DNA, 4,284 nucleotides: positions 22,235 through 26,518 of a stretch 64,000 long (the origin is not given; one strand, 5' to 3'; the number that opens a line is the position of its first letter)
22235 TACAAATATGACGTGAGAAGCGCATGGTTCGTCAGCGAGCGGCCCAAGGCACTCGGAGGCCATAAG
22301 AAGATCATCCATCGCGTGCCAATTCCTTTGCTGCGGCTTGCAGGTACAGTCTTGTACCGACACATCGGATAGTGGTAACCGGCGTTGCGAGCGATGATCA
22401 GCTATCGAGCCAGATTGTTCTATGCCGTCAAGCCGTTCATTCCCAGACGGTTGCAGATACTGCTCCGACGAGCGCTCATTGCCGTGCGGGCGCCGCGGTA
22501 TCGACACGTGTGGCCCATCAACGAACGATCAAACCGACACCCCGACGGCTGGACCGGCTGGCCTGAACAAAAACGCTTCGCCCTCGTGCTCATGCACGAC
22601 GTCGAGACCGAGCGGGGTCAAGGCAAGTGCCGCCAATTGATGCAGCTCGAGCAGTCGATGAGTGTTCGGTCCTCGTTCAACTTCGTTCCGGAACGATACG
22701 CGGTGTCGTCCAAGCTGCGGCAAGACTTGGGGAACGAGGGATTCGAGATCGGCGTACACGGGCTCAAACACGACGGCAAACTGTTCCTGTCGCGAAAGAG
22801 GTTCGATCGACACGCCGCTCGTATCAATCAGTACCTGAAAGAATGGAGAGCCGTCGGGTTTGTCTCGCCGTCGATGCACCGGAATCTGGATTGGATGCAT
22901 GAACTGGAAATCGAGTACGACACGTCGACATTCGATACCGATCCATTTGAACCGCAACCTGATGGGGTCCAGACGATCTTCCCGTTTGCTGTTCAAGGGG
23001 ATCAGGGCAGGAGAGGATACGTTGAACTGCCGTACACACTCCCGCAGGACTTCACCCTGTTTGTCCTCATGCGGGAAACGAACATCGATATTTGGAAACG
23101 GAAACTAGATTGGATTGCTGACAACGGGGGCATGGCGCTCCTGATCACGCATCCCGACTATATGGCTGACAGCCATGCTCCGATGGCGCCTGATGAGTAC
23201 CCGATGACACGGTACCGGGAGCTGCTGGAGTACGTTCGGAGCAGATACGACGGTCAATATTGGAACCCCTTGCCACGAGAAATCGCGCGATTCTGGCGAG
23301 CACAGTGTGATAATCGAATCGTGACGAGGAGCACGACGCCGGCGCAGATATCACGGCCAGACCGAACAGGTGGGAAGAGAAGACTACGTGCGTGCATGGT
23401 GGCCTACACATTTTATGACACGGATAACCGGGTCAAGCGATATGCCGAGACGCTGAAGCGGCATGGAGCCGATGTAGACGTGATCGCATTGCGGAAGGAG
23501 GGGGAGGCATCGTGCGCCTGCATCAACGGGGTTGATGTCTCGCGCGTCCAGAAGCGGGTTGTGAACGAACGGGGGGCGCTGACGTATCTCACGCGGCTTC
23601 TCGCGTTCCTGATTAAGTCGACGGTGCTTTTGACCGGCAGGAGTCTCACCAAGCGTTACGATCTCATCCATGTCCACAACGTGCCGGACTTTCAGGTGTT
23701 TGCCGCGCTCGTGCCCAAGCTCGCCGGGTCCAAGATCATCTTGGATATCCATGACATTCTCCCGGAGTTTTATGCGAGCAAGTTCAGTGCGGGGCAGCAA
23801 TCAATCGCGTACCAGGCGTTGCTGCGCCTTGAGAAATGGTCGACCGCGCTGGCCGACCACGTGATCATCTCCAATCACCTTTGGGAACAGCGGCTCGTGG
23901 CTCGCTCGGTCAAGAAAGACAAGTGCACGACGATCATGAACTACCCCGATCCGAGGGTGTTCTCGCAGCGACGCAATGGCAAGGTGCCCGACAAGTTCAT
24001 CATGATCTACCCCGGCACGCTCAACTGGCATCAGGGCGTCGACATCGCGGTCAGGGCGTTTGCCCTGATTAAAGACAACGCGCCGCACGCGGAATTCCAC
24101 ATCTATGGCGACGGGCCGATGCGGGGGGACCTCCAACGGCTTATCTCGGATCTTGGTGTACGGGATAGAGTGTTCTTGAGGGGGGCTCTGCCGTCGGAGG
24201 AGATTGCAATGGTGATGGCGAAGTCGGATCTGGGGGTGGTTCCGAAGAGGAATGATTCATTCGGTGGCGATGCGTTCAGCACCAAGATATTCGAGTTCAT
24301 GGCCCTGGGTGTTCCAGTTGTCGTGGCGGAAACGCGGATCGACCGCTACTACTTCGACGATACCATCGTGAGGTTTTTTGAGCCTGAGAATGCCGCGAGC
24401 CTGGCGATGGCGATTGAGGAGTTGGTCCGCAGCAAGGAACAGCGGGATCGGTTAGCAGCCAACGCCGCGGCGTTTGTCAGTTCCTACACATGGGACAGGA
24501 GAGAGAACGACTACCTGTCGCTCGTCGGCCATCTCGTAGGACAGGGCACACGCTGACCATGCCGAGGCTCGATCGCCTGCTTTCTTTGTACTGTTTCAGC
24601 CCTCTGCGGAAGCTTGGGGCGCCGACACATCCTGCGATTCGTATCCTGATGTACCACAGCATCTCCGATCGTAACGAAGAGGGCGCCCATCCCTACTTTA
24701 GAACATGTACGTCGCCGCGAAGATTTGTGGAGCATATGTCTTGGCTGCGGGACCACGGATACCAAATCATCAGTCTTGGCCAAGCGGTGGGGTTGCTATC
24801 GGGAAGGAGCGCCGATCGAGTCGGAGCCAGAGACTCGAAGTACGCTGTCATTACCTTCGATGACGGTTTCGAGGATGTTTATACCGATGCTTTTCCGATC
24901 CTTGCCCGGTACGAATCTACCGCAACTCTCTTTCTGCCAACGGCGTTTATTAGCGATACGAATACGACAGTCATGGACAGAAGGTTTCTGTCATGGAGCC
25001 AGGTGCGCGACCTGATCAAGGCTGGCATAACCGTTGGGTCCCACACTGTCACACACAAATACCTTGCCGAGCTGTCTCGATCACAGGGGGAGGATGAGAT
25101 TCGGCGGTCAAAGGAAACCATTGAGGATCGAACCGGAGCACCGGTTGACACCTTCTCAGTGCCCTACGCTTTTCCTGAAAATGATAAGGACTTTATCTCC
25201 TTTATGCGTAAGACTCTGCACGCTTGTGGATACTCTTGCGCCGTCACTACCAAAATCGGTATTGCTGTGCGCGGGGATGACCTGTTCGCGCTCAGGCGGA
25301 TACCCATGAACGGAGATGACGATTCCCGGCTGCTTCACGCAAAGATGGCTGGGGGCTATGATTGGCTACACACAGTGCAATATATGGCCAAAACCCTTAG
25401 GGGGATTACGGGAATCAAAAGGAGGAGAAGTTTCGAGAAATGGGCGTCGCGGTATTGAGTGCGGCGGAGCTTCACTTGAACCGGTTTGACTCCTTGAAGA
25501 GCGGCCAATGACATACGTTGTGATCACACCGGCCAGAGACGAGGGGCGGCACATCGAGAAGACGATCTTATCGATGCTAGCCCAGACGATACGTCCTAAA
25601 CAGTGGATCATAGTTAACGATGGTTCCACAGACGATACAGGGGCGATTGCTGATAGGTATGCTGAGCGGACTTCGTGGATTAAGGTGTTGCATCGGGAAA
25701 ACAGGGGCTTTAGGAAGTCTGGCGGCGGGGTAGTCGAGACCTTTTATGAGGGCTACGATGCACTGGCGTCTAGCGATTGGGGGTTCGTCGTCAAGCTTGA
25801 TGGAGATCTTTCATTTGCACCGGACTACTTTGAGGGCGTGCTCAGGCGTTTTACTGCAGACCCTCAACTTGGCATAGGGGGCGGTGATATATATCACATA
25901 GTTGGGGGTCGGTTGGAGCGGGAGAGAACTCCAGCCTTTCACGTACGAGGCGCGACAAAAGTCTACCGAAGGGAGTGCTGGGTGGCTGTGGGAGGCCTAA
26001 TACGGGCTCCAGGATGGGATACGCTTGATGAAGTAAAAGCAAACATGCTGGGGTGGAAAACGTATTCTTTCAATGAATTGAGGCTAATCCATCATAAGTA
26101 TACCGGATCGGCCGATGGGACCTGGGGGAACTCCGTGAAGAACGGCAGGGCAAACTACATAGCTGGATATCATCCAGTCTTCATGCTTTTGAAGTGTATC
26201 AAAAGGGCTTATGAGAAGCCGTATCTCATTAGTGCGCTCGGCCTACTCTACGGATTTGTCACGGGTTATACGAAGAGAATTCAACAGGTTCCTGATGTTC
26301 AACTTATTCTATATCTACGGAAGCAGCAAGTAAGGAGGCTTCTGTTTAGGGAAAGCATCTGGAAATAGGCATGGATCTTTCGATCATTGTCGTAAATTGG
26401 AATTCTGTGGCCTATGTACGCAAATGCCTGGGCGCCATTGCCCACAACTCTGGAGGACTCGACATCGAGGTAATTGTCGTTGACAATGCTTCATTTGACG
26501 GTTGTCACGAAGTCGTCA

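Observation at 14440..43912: PEP-CTERM/exosortase-type EPS hallmark gene set without exosortase in view, combined with a Wbp-type diacetamido-sugar trio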

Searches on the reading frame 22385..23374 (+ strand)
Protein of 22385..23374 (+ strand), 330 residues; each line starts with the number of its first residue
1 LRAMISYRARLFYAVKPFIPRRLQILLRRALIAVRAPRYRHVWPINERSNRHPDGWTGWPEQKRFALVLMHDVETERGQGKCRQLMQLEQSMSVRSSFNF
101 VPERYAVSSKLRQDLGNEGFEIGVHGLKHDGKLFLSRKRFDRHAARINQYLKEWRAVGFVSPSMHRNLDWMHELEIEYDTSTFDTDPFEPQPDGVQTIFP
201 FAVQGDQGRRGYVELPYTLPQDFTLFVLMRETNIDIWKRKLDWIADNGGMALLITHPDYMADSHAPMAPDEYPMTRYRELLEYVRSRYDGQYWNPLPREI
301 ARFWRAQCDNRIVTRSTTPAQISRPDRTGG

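Call 44: find_homologous_proteins(query=window:22385-23374:+, max_evalue=0.00001)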
Query window:22385-23374:+ (330 aa): 7998 proteins with E <= 0.00001 among 8000 candidates; the best 120 are listed.
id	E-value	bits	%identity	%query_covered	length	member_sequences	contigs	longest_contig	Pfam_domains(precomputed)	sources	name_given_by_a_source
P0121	4.6e-171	586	82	92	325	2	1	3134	-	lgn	-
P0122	7.8e-159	546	75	92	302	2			-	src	-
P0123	1.7e-156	539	75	93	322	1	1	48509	-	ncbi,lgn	ncbi:MAG: hypothetical protein ACOYXU_13535 [Nitrospirota bacterium]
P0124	3.2e-156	538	74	92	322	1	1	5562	-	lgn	-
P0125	1.6e-155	535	74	92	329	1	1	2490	-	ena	-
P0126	1.0e-152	526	70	92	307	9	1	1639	-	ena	-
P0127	7.6e-150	517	67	94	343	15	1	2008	-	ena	-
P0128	1.3e-149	516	69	94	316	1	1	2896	-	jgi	jgi:hypothetical protein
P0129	3.3e-149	515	69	92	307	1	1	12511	-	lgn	-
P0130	3.4e-149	515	70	92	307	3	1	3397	-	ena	-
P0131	1.2e-148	513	69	93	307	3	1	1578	-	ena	-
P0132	5.8e-148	510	69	90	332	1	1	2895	-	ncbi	-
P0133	1.7e-147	509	69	92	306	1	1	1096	-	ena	-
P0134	1.3e-146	506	69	92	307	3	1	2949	-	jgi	jgi:hypothetical protein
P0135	4.1e-146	504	66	98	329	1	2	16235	-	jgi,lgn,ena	-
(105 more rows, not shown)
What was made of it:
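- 22385..24556 (+): Fusion protein. The N-terminal ~325 aa is a CE4/NodB-like deacetylase domain (VimE-like, no Pfam model). The C-terminal part is a GT4 glycosyltransferase (VimF-like). N-domain: at least 7998 homologues, mostly stand-alone (call 44).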

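Call 48: search_solved_structures(query=A2, max_evalue=1)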
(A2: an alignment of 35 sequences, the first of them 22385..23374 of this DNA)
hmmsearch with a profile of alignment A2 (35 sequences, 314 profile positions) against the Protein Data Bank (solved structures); distinct sequences matched with E-value up to 1: 3.
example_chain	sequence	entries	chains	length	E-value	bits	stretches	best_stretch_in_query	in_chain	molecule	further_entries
3rxz_A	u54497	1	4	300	0.0095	18.2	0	106-253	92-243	Polysaccharide deacetylase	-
2fq1_A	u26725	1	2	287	0.57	12.4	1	231-296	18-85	Isochorismatase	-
6ywe_b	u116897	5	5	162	0.83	11.9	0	78-155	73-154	Mitoc_mL59 domain-containing protein | Mitochondrial 60S ribosomal protein L25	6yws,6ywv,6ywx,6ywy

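Call 56: predict_structure(alignment_id=A2)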
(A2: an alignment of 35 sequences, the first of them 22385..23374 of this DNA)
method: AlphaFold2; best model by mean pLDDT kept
length: 330 residues; sequences in the alignment: 35
mean_pLDDT: 73.9   pTM: 0.77
mean pLDDT of the five models: 73.9, 71.1, 68.5, 68.4, 63.9
residues with pLDDT >= 90: 86; 70-90: 111; 50-70: 89; < 50: 44
segments of 3 or more residues with pLDDT < 50: 1-4, 192-200, 203-211, 215-229, 317-319
pLDDT, mean of each block of 10 residues (from residue 1): 55 72 72 69 57 75 91 92 96 95 91 96 72 68 86 83 63 76 57 45 47 44 48 79 83 86 81 89 96 92 75 53 55
secondary structure, 60 per line:
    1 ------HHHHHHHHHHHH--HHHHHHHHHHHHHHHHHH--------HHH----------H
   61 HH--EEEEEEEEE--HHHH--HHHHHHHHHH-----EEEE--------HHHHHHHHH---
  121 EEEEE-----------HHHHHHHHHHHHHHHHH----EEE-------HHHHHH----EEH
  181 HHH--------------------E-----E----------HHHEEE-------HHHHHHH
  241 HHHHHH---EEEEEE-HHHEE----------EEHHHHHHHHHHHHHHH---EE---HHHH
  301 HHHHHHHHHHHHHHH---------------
elements in order: H7-18 H21-38 E65-73 H76-79 H82-91 E97-100 H109-117 E121-125 H137-153 E158-160 H168-173 H180-183 E224-226 H234-246 E250-255 H274-288 H297-315

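Call 62: fold_search(model_id=the predicted structure, library=pdb)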
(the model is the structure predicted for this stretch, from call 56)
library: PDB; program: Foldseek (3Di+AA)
matches with E <= 10: 1422; with E <= 0.001: 34
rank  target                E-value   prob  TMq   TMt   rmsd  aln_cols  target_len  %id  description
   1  3rxz_C                2.9e-08  1.00  0.53  0.60   9.4       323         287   18  Crystal structure of putative polysaccharide deacetylase from Mycobacterium smegmatis (released 2011-06-22)
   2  3rxz_B                3.1e-08  1.00  0.55  0.63   5.2       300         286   19  Crystal structure of putative polysaccharide deacetylase from Mycobacterium smegmatis (released 2011-06-22)
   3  3rxz_A                5.4e-08  1.00  0.54  0.61   9.4       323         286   19  Crystal structure of putative polysaccharide deacetylase from Mycobacterium smegmatis (released 2011-06-22)
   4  3cl6_A                1.1e-07  1.00  0.52  0.56   5.6       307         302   15  Crystal structure of Puue Allantoinase (released 2008-06-10)
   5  1z7a_F                7.4e-07  1.00  0.53  0.58   5.3       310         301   15  Crystal structure of probable Polysaccharide deacetylase from Pseudomonas aeruginosa PAO1 (released 2005-05-10)
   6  3qbu_A                1.3e-06  1.00  0.49  0.55   9.7       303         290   12  Crystal structure of putative peptidoglycan deactelyase (HP0310) from Helicobacter pylori (released 2011-05-25)
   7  1z7a_C                1.7e-06  1.00  0.53  0.57   5.3       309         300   15  Crystal structure of probable Polysaccharide deacetylase from Pseudomonas aeruginosa PAO1 (released 2005-05-10)
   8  1z7a_A                3.9e-06  1.00  0.52  0.57   5.3       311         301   16  Crystal structure of probable Polysaccharide deacetylase from Pseudomonas aeruginosa PAO1 (released 2005-05-10)
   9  6h8n_B                9.4e-06  1.00  0.44  0.66   5.3       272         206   12  Structure of peptidoglycan deacetylase PdaC from Bacillus subtilis - mutant D285S (released 2019-11-13)
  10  3s6o_A                1.1e-05  1.00  0.50  0.54   6.4       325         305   16  Crystal structure of a Polysaccharide deacetylase family protein from Burkholderia pseudomallei (released 2011-06-15)
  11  6h8l_B                1.3e-05  1.00  0.44  0.66   5.3       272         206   12  Structure of peptidoglycan deacetylase PdaC from Bacillus subtilis (released 2019-11-13)
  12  6h8l_A                1.5e-05  1.00  0.43  0.65   5.1       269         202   12  Structure of peptidoglycan deacetylase PdaC from Bacillus subtilis (released 2019-11-13)
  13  3s6o_C                1.9e-05  1.00  0.52  0.55   5.1       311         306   16  Crystal structure of a Polysaccharide deacetylase family protein from Burkholderia pseudomallei (released 2011-06-15)
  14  6h8n_A                2.5e-05  1.00  0.44  0.66   5.0       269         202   12  Structure of peptidoglycan deacetylase PdaC from Bacillus subtilis - mutant D285S (released 2019-11-13)
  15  7fbw                  2.9e-05  1.00  0.41  0.66   6.1       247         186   12  Acetylxylan esterase from Caldanaerobacter subterraneus subsp. tengcongensis (released 2021-10-27)
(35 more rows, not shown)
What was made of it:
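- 22385..24556 (+): Foldseek: 34 hits at E<=1e-3, all polysaccharide-deacetylase/NodB-fold structures, best 3rxz at 2.9e-8 (calls 56, 62).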

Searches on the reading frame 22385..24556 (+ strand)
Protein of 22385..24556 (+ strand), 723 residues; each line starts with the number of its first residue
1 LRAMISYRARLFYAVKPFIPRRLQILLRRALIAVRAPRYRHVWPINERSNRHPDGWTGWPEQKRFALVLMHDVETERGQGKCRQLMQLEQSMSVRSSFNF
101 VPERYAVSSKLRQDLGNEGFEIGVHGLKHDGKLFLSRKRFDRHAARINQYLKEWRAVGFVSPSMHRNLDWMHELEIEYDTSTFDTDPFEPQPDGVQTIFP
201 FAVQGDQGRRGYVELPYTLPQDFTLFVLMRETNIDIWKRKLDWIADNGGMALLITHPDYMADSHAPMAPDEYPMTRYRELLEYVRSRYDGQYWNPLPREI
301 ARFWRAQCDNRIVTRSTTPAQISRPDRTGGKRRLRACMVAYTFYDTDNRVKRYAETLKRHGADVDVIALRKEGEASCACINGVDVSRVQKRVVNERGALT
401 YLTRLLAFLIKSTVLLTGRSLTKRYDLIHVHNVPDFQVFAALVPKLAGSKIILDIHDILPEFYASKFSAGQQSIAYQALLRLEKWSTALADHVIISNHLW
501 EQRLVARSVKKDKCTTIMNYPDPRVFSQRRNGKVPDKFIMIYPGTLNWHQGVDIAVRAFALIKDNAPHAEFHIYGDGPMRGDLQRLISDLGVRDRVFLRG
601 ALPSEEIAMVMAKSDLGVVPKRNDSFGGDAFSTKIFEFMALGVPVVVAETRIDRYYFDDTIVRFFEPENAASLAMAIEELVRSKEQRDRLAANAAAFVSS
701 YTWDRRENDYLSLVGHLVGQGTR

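Call 4: search_protein_families(library=ncbifam, proteins=[window:22385-24556:+], max_evalue=0.001)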
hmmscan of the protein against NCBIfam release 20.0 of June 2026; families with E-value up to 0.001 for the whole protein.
window:22385-24556:+ (723 aa): 22 families
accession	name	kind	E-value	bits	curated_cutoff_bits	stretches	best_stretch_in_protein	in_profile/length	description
TIGR04063.1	stp3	hypoth_equivalog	7.1e-21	74.5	442.05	1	415-713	83-391/397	TIGR04063 family PEP-CTERM/XrtA system glycosyltransferase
NF007640.0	PRK10307.1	subfamily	1.2e-17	64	276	1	381-700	64-389/411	WcaI family glycosyltransferase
NF041876.1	EPS_EpsE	equivalog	2.8e-14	53.2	400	1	398-698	88-376/389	exopolysaccharide biosynthesis GT4 family glycosyltransferase EpsE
TIGR03449.1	mycothiol_MshA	equivalog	4.2e-14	52.3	462.5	1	351-709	28-395/406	D-inositol-3-phosphate glycosyltransferase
TIGR04047.1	MSMEG_0565_glyc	hypoth_equivalog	2.2e-12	46.8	259.85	1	354-706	22-363/373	MSMEG_0565 family glycosyltransferase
NF047676.1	TeichurnBiosyTuaH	equivalog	1.1e-11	44.2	550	1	403-690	73-361/384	teichuronic acid biosynthesis protein TuaH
TIGR03088.1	stp2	hypoth_equivalog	3e-11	43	409.05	1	423-713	80-369/374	TIGR03088 family PEP-CTERM/XrtA system glycosyltransferase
TIGR03999.1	thiol_BshA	equivalog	3.5e-11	42.7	273.7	1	480-711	135-367/375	N-acetyl-alpha-D-glucosaminyl L-malate synthase BshA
TIGR04005.1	wcaL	equivalog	2.4e-10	39.8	537.6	1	495-670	180-356/406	colanic acid biosynthesis glycosyltransferase WcaL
NF038255.1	exopoly_VpsD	equivalog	4.1e-09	35.8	300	1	488-688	155-355/381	VpsD family glycosyltransferase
NF046085.1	XrtY_assoc_Gly1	equivalog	5.5e-09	35.4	400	1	421-713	94-380/387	XrtY-associated glycosyltransferase XYAG1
NF047684.1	TeichurnBiosyTuaC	equivalog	5.4e-07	28.9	550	1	528-698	209-369/391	teichuronic acid biosynthesis protein TuaC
TIGR04157.1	glyco_rSAM_CFB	subfamily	6.1e-07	28.8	400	1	535-650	225-332/406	TIGR04157 family glycosyltransferase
NF050063.1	ProtGlycPglJ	equivalog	1.3e-06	27.9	500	1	501-650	156-297/363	N-acetylgalactosamine-N,N'-diacetylbacillosaminyl-diphospho-undecaprenol 4-alpha-N-acetylgalactosaminyltransferase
NF038229.1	Glyco4_Geo_Pelo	equivalog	4.3e-06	26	400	1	490-715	110-334/338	GPMC system family 4 glycosyltransferase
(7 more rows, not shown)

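Call 31: search_protein_families(library=pfam, proteins=[window:22385-24556:+], max_evalue=0.01)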
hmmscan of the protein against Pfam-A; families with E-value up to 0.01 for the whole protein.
window:22385-24556:+ (723 aa): 6 families
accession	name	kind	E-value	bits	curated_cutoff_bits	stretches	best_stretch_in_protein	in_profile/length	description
PF00534.26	Glycos_transf_1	-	1.8e-25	89.9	26.4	1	528-695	6-170/172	Glycosyl transferases group 1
PF13692.12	Glyco_trans_1_4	-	6.4e-21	75.5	27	1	539-682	3-141/142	Glycosyl transferases group 1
PF13579.12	Glyco_trans_4_4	-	4.8e-16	59.9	29.7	1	349-519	6-157/158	Glycosyl transferase 4-like domain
PF13439.12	Glyco_transf_4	-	2.7e-12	47.5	28.5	1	349-519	7-164/170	Glycosyltransferase Family 4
PF13524.12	Glyco_trans_1_2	-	9.8e-12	45.5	25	1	562-710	9-142/144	Glycosyl transferase-like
PF13477.12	Glyco_trans_4_2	-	2.8e-05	24.8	23.4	1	350-460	13-112/139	Glycosyl transferase 4-like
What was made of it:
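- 22385..24556 (+): GT4 domains at residues 349-695 (call 31).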

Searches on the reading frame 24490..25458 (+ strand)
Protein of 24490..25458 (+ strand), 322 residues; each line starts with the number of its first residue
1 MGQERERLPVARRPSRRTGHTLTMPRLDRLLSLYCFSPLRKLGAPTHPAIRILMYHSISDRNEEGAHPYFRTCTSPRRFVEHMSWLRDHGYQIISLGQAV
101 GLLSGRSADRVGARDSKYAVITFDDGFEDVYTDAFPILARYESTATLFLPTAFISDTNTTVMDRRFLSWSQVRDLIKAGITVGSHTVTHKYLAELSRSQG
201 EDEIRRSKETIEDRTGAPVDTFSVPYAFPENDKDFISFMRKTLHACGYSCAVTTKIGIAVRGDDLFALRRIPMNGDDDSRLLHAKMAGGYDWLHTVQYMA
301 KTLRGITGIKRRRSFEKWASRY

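Call 4: search_protein_families(library=ncbifam, proteins=[window:24490-25458:+], max_evalue=0.001)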
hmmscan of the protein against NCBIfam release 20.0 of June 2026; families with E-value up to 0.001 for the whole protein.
window:24490-25458:+ (322 aa): 10 families
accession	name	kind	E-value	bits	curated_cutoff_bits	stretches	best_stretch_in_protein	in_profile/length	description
TIGR03938.2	deacetyl_PgaB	equivalog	1.4e-22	79.8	321.9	1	51-188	4-144/621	poly-beta-1,6-N-acetyl-D-glucosamine N-deacetylase PgaB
NF011177.0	PRK14582.1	equivalog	1.4e-13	50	923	1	52-191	51-190/671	poly-beta-1,6-N-acetyl-D-glucosamine N-deacetylase PgaB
NF011176.0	PRK14581.1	equivalog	7.2e-13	47.5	1091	1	52-208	51-206/673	poly-beta-1,6-N-acetyl-D-glucosamine N-deacetylase PgaB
TIGR03933.1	PIA_icaB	equivalog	2.4e-08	33.8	248.35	1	77-276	38-232/245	intercellular adhesin biosynthesis polysaccharide N-deacetylase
TIGR02884.1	spore_pdaA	equivalog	1e-07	31.9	298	1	103-220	23-130/224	delta-lactam-biosynthetic de-N-acetylase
TIGR02764.1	spore_ybaN_pdaB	equivalog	1.8e-07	31.2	237.4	1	114-226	3-105/191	polysaccharide deacetylase family sporulation protein PdaB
TIGR04243.1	nodulat_NodB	equivalog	3.8e-06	26.5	240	1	120-227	5-103/197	chitooligosaccharide deacetylase NodB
TIGR03006.1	pepcterm_polyde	equivalog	2.8e-05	23.4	276.2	1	172-225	66-119/272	XrtA system polysaccharide deacetylase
NF045821.1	PgAcgDacpgdA1_Bac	equivalog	0.00013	20.9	400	1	120-227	91-188/282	peptidoglycan-N-acetylglucosamine deacetylase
NF045820.1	PgAcgDacpgdA_Strep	equivalog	0.00085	18.2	800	0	114-226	265-367/463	peptidoglycan-N-acetylglucosamine deacetylase PgdA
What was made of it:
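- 24559..25458 (+): Second polysaccharide deacetylase (canonical CE4). PgaB N-domain 79.8 (call 4).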

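Call 31: search_protein_families(library=pfam, proteins=[window:24490-25458:+], max_evalue=0.01)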
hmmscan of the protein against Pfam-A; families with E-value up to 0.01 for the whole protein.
window:24490-25458:+ (322 aa): 1 family
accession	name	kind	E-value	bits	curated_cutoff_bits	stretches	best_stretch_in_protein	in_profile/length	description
PF01522.26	Polysacc_deac_1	-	1.9e-23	83.2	23.1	1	114-229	4-108/124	Polysaccharide deacetylase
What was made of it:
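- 24559..25458 (+): Polysacc_deac_1 83.2 (call 31).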

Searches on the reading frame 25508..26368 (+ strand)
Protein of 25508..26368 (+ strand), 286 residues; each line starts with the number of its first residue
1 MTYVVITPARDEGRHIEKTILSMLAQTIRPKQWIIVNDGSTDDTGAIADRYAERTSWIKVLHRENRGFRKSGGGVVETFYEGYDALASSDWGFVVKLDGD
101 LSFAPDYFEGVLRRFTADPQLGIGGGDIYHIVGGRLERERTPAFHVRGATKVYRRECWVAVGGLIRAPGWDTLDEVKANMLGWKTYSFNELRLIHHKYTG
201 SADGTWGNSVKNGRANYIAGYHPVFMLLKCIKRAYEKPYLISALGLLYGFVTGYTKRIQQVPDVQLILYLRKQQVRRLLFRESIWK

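Call 5: search_protein_families(library=ncbifam, proteins=[window:25508-26368:+], max_evalue=0.001)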
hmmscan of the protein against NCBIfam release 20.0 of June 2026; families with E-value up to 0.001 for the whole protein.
window:25508-26368:+ (286 aa): 7 families
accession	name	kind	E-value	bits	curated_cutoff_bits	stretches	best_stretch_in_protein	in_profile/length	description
TIGR03937.1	PgaC_IcaA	equivalog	1.2e-10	41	422.3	1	5-124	49-159/407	poly-beta-1,6-N-acetyl-D-glucosamine synthase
NF007482.0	PRK10073.1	equivalog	7.1e-10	38.4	423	1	5-68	10-73/334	glycosyltransferase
NF047683.1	TeichurnBiosyTuaG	equivalog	2.8e-08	33.7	400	1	4-67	9-73/252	teichuronic acid biosynthesis protein TuaG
TIGR03469.1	HpnB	hypoth_equivalog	8.2e-08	31.7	379.25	1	4-116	47-161/386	hopene-associated glycosyltransferase HpnB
NF053846.1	glyco_with_XrtP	equivalog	1e-05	24.4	520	1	5-86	45-125/440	XrtP-associated glycosyltransferase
NF041875.1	EPS_EpsD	equivalog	9.7e-05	21.9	370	1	5-67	3-66/325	exopolysaccharide biosynthesis glycosyltransferase EpsD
NF053739.1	GlytfEpsEBac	equivalog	0.00062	18.8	450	1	15-64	15-65/265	glycosyltransferase EpsE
